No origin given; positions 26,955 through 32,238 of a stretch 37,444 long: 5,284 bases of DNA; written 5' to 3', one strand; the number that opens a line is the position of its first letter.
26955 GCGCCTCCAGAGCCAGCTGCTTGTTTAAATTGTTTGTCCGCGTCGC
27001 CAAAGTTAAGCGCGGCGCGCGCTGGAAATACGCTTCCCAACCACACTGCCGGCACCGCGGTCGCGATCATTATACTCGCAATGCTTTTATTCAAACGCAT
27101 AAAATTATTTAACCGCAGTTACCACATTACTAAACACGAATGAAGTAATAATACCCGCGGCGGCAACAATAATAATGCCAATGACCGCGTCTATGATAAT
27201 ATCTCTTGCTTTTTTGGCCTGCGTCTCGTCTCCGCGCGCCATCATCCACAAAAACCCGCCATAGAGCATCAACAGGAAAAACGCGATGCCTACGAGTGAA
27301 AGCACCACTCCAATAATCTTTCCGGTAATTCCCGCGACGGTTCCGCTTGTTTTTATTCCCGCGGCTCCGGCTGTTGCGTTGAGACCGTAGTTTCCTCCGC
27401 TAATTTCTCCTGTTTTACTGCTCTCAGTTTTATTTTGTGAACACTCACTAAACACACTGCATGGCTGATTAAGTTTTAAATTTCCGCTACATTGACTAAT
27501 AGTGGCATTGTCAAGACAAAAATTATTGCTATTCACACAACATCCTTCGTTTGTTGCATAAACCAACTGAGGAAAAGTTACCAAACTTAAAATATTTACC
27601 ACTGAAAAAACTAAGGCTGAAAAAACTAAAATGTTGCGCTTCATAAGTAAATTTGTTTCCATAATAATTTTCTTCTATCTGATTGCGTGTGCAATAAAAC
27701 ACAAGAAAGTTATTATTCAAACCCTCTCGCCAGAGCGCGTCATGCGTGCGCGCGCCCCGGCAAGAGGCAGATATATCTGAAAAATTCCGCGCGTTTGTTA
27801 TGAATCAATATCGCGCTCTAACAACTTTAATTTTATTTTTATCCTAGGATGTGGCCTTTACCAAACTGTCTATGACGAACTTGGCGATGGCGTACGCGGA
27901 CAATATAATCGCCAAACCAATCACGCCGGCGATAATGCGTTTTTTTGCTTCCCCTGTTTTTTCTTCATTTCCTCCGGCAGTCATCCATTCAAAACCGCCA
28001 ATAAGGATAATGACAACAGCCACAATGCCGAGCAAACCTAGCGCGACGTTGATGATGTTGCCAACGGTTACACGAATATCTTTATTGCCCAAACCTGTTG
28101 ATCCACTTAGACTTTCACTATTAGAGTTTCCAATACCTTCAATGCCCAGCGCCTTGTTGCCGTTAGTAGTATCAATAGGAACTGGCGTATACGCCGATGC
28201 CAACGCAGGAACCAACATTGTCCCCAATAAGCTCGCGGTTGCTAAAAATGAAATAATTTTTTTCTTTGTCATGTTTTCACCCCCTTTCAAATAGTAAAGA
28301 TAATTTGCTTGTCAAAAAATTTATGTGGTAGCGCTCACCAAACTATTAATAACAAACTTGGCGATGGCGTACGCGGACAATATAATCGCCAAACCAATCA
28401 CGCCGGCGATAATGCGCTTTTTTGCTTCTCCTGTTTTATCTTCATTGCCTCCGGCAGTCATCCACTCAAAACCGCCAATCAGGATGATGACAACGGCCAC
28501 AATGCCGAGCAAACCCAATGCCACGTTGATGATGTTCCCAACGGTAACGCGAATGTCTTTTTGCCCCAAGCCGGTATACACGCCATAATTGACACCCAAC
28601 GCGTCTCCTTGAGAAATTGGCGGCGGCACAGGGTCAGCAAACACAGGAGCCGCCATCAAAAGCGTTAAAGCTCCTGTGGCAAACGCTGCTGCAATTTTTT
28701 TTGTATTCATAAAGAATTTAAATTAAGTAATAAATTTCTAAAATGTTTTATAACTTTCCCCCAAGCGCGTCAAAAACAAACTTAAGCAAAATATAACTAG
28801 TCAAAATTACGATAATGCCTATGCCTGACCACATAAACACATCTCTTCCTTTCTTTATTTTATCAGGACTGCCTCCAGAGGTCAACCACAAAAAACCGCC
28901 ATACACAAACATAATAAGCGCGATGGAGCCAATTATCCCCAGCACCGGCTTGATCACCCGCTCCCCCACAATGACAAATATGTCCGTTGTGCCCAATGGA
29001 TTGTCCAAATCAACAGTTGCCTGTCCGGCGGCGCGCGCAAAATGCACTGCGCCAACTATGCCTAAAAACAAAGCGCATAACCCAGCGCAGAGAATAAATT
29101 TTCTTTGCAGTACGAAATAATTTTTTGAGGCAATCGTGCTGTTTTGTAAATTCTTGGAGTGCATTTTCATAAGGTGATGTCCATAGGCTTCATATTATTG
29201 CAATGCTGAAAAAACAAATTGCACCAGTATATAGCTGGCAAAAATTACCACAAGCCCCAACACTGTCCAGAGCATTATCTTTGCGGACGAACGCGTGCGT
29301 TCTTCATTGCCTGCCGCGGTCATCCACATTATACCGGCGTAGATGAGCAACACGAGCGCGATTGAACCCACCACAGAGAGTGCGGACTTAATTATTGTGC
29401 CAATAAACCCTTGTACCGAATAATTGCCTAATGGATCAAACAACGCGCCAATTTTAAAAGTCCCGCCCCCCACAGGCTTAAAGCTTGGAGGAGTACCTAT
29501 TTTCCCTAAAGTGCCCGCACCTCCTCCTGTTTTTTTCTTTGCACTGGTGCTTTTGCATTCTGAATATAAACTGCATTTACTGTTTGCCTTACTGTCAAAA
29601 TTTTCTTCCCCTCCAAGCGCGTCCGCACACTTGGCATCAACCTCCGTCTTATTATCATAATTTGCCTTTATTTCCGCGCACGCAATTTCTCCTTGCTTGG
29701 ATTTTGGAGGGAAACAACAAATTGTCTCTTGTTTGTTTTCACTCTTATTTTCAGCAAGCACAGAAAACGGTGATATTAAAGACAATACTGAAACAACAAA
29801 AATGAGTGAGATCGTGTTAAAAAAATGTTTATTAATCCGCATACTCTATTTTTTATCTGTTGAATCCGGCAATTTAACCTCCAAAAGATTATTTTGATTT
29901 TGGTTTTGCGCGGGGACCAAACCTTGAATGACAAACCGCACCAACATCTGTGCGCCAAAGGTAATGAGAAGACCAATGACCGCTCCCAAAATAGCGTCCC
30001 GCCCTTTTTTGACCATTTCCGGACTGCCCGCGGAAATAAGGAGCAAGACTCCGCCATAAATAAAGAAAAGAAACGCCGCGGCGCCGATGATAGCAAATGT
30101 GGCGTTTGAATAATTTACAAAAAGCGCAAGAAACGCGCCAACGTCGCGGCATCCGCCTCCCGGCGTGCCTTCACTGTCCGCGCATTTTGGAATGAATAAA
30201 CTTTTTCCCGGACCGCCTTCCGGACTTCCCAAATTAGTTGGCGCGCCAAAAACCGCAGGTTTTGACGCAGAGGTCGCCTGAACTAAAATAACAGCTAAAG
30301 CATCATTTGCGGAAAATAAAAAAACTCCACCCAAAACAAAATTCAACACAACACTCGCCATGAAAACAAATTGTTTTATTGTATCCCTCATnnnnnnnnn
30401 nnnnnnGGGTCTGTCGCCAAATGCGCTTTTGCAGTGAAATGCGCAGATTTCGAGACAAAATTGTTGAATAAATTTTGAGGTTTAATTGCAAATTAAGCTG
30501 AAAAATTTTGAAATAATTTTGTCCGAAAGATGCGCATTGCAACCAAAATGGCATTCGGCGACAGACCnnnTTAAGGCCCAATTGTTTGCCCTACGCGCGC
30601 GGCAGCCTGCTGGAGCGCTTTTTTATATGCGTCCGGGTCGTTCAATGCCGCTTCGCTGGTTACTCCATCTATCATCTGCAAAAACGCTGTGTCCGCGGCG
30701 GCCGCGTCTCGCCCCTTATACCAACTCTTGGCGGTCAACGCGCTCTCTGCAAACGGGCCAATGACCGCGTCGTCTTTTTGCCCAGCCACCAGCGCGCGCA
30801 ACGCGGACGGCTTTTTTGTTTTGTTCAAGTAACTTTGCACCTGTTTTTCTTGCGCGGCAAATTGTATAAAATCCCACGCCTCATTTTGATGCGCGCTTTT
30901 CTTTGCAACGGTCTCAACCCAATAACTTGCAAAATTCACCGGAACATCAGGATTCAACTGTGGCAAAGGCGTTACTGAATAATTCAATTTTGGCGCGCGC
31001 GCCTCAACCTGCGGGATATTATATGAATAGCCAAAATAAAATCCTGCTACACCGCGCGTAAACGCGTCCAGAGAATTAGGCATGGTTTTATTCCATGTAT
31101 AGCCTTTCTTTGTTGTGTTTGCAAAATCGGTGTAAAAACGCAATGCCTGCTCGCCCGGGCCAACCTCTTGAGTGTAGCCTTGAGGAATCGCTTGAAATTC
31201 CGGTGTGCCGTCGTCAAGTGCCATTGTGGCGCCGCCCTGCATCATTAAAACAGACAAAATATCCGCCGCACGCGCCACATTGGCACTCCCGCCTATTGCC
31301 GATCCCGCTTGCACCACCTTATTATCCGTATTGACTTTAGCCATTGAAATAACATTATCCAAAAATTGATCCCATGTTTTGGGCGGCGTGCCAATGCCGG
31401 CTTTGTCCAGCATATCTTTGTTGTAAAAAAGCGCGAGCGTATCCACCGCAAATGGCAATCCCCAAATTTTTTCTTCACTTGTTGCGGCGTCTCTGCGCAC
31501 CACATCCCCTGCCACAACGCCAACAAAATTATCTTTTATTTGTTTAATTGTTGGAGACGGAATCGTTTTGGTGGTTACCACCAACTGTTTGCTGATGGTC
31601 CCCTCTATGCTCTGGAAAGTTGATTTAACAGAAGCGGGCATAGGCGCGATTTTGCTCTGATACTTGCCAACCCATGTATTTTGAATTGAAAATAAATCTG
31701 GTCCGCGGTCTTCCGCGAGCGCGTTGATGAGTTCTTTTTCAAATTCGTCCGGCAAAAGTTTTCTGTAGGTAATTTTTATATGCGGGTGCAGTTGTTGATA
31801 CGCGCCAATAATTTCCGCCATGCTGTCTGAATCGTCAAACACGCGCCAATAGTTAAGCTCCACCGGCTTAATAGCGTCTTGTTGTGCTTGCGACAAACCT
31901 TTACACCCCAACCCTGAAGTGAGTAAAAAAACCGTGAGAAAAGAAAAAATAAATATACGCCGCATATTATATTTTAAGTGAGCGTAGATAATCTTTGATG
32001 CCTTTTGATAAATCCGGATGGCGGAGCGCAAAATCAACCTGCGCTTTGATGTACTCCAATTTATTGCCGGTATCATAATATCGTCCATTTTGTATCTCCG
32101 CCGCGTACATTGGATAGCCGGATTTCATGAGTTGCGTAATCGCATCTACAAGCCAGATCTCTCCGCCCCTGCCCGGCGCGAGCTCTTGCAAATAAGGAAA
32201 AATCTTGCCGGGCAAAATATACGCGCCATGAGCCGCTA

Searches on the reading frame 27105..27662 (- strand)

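Call 73: search_protein_families(library=pfam, proteins=[window:27105-27662:-], max_evalue=0.0001)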
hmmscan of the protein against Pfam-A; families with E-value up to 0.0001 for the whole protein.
window:27105-27662:- (185 aa): 1 family
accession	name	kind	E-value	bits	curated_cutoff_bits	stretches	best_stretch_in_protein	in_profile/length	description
PF18895.5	T4SS_pilin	-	2.6e-07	31.1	26.6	1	106-176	2-71/71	Type IV secretion system pilin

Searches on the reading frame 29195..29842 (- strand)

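Call 73: search_protein_families(library=pfam, proteins=[window:29195-29842:-], max_evalue=0.0001)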
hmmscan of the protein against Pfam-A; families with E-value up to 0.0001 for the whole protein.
window:29195-29842:- (215 aa): 1 family
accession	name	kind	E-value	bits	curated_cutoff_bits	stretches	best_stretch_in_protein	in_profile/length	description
PF18895.5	T4SS_pilin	-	6.8e-07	29.7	26.6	1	142-210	4-71/71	Type IV secretion system pilin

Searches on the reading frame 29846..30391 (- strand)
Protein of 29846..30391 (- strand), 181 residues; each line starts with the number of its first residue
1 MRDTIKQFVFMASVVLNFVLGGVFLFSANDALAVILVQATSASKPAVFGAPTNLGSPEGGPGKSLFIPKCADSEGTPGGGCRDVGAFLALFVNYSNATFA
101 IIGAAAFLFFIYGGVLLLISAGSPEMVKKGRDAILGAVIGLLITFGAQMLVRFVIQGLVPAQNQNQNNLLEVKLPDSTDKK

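Call 24: search_protein_families(library=pfam, proteins=[window:29846-30391:-])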
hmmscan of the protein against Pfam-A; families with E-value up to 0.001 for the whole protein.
window:29846-30391:- (181 aa): 1 family
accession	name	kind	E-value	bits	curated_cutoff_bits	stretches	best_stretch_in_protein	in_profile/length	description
PF18895.5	T4SS_pilin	-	2.1e-08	34.6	26.6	1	95-154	13-71/71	Type IV secretion system pilin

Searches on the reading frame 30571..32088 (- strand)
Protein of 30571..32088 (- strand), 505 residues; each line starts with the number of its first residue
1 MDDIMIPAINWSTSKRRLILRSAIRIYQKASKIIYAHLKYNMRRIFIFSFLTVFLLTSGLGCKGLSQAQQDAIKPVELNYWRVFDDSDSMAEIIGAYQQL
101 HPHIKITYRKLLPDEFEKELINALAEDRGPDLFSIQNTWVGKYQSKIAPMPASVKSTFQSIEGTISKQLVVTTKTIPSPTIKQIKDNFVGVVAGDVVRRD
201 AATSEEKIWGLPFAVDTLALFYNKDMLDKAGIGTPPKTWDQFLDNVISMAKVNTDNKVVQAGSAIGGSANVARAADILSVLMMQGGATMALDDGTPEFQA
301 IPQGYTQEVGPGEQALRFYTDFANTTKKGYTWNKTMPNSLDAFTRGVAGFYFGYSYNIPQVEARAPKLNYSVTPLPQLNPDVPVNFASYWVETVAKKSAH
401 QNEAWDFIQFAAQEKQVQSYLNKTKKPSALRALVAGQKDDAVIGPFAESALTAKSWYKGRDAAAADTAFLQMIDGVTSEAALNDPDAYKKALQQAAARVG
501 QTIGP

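Call 24: search_protein_families(library=pfam, proteins=[window:30571-32088:-])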
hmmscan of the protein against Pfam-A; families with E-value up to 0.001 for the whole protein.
window:30571-32088:- (505 aa): 2 families
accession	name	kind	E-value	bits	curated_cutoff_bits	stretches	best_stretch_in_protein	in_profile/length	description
PF01547.30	SBP_bac_1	-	2.8e-26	93.7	26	1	89-416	9-305/307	Bacterial extracellular solute-binding protein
PF13343.11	SBP_bac_6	-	7.5e-06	26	24.6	0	203-245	52-89/245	Bacterial extracellular solute-binding protein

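Call 59: find_homologous_proteins(query=window:30571-32088:-, max_evalue=1e-60)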
Query window:30571-32088:- (505 aa): 1728 proteins with E <= 1e-60 among 8000 candidates; the best 120 are listed.
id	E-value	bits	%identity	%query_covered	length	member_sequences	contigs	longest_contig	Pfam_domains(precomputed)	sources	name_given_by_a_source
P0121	0.0e+0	1042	100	92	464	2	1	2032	PF13343.12,PF01547.31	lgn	-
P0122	2.8e-277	938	87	92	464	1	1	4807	PF01547.31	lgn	-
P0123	2.8e-276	935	86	92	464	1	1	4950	PF13343.12,PF01547.31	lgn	-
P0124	3.5e-272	921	87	92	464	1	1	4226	PF13343.12,PF01547.31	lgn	-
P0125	2.2e-269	912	85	89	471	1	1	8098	PF13416.12,PF13343.12,PF01547.31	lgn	-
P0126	7.2e-269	910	85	92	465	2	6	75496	PF01547.31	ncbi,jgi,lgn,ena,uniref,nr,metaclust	ncbi:MAG: hypothetical protein UX10_C0007G0020 [Candidatus Magasanikbacteria bacterium GW2011_GWA2_4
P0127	1.8e-181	622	58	91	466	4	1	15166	PF01547.31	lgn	-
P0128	4.4e-176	604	58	88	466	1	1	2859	PF01547.31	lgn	-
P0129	2.1e-175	602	57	91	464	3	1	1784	PF01547.31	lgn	-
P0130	3.3e-175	602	57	89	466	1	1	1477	PF01547.31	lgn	-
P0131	6.3e-174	597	57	89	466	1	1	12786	PF01547.31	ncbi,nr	ncbi:MAG: extracellular solute-binding protein [Candidatus Magasanikbacteria bacterium]|nr:extracell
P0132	1.7e-173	596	57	91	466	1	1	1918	PF01547.31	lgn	-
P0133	5.2e-173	594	57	91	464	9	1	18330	PF01547.31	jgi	-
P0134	5.2e-171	588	56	90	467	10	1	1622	PF13416.12,PF01547.31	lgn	-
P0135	4.6e-166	571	56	91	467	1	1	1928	PF01547.31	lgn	-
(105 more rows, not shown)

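Call 60: find_encoding_contigs(protein=P0126, flank=10000, max_places=4)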
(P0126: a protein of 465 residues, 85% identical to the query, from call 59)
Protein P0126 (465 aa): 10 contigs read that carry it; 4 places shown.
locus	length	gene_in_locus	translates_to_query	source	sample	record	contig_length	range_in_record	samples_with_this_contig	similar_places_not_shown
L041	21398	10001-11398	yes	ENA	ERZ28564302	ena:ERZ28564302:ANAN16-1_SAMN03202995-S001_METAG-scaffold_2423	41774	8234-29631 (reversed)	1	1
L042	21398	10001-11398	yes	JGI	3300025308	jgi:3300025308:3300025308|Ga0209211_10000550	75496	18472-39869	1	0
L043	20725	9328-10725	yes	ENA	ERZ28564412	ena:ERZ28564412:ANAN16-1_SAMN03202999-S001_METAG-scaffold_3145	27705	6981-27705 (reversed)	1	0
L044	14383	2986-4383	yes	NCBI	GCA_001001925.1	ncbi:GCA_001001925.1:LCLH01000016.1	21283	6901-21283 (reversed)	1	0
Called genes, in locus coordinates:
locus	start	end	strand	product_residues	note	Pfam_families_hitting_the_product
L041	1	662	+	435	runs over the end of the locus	PF00089:Trypsin, PF10459:Peptidase_S46 (faint), PF13365:Trypsin_2, PF13180:PDZ_2, PF00595:PDZ (weak), PF17820:PDZ_6 (weak)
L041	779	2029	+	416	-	PF00158:Sigma54_activat (faint), PF05496:RuvB_N, PF00004:AAA, PF07728:AAA_5, PF13173:AAA_14 (weak), PF22703:Cdc6_lid (weak), PF16193:AAA_assoc_2, PF12002:MgsA_C, +3 more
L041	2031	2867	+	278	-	-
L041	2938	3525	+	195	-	PF00293:NUDIX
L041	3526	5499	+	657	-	PF07963:N_methyl, PF13620:CarboxypepD_reg (weak), PF13715:CarbopepD_reg_2 (faint), PF17802:SpaA (faint)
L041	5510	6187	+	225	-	PF07963:N_methyl (weak)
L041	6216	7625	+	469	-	-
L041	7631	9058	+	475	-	PF01464:SLT (weak)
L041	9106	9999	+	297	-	PF00483:NTP_transferase, PF12804:NTP_transf_3 (weak)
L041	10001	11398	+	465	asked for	PF01547:SBP_bac_1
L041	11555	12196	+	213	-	PF18895:T4SS_pilin (faint)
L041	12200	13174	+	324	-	PF18895:T4SS_pilin (weak)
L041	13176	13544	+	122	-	PF18895:T4SS_pilin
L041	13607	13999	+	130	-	PF18895:T4SS_pilin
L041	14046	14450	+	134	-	PF18895:T4SS_pilin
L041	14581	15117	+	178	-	PF18895:T4SS_pilin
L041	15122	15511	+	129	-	PF18895:T4SS_pilin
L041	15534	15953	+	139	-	PF18895:T4SS_pilin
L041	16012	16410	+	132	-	PF18895:T4SS_pilin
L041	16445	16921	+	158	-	PF18895:T4SS_pilin (weak)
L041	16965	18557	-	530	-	-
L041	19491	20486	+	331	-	-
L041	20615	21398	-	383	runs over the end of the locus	PF06925:MGDG_synth, PF00534:Glycos_transf_1, PF04101:Glyco_tran_28_C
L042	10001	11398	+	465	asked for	PF01547:SBP_bac_1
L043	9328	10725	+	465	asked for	PF01547:SBP_bac_1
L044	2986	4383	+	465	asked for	PF01547:SBP_bac_1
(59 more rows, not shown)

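Call 61: find_encoding_contigs(protein=P0125, flank=10000, max_places=3)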
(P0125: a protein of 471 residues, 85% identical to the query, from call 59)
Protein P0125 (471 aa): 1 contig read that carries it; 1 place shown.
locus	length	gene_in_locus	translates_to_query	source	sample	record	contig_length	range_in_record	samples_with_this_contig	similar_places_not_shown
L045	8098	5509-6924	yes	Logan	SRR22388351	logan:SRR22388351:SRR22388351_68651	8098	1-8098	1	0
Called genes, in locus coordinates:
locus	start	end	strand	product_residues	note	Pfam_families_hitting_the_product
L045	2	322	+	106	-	?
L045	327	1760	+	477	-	-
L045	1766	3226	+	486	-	PF01464:SLT (weak)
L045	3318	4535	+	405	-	PF13173:AAA_14, PF13635:DUF4143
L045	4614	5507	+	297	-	PF00483:NTP_transferase, PF12804:NTP_transf_3 (weak)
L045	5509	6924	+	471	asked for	PF01547:SBP_bac_1, PF13416:SBP_bac_8, PF13343:SBP_bac_6 (faint)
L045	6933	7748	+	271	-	PF18895:T4SS_pilin (weak)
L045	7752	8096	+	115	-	?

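Call 62: find_encoding_contigs(protein=P0123, flank=10000, max_places=3)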
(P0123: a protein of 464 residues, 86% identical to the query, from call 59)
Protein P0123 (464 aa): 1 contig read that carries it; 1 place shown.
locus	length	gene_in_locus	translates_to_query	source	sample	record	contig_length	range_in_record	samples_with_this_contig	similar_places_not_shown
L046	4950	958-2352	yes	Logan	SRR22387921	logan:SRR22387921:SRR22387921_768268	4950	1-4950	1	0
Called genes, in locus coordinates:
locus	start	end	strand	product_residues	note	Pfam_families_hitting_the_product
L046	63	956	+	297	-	PF00483:NTP_transferase, PF12804:NTP_transf_3 (weak)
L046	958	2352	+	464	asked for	PF01547:SBP_bac_1, PF13343:SBP_bac_6 (faint)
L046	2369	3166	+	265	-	PF18895:T4SS_pilin (weak)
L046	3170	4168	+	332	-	PF18895:T4SS_pilin (weak)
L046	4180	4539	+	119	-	PF18895:T4SS_pilin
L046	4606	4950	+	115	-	?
